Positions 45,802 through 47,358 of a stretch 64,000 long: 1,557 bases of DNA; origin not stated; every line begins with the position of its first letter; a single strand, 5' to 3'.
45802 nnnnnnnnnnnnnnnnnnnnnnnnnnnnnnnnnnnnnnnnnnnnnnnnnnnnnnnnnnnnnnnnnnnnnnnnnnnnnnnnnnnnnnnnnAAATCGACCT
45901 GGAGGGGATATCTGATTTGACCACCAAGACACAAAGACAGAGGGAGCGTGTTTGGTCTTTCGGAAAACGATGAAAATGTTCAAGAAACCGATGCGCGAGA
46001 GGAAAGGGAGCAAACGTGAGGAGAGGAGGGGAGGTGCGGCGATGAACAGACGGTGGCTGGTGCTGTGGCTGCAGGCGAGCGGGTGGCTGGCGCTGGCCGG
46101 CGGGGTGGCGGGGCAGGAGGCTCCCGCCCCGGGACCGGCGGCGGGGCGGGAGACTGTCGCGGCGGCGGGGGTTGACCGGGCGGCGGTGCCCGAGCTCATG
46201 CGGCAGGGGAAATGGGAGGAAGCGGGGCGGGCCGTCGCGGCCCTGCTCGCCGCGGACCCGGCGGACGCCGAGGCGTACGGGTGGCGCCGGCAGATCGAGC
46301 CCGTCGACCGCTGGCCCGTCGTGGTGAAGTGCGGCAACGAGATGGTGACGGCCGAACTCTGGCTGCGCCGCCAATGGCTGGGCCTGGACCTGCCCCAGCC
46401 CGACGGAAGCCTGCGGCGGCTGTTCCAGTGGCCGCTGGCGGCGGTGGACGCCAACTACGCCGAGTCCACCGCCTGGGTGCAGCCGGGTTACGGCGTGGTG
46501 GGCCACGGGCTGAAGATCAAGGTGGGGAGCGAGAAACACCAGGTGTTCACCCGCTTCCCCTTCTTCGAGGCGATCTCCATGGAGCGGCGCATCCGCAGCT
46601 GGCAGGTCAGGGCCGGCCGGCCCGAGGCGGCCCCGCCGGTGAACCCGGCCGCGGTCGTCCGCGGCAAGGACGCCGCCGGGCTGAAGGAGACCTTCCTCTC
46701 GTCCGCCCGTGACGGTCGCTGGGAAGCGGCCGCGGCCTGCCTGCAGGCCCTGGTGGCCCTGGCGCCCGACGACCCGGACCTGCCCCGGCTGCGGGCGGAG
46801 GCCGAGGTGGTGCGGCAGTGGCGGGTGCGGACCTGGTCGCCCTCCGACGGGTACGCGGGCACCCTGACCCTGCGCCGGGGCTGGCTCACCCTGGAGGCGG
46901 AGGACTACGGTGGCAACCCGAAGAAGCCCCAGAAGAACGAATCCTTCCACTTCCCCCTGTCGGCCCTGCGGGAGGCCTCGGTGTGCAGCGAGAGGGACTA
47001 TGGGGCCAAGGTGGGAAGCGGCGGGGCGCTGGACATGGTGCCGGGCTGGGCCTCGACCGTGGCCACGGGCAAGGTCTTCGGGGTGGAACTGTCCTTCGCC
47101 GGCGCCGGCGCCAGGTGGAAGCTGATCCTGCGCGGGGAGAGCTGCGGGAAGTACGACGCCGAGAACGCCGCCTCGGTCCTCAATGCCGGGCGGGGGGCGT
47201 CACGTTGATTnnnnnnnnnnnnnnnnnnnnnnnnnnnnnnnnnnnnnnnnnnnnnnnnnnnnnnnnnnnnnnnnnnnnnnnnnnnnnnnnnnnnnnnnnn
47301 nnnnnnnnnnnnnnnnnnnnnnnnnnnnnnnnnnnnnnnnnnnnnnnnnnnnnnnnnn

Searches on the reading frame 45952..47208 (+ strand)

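Call 20: search_protein_families(library=pfam, proteins=[window:45952-47208:+], max_evalue=0.001)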
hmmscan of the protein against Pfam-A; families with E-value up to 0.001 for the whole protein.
window:45952-47208:+ (418 aa): 4 families
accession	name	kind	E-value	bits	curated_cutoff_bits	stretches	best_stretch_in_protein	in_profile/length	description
PF13371.12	TPR_9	-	1.4e-05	25.4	35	1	253-284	7-38/73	Tetratricopeptide repeat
PF13432.12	TPR_16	-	0.00013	22.8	32.7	0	78-111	3-36/65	Tetratricopeptide repeat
PF13428.12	TPR_14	-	0.00014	22.6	23.5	0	252-277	12-37/44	Tetratricopeptide repeat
PF07719.23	TPR_2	-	0.00067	20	27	0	252-274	12-34/34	Tetratricopeptide repeat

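Call 86: search_protein_families(library=ncbifam, proteins=[window:45952-47208:+], max_evalue=0.01)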
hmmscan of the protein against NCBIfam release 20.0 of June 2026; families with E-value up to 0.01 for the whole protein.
window:45952-47208:+ (418 aa): 0 families
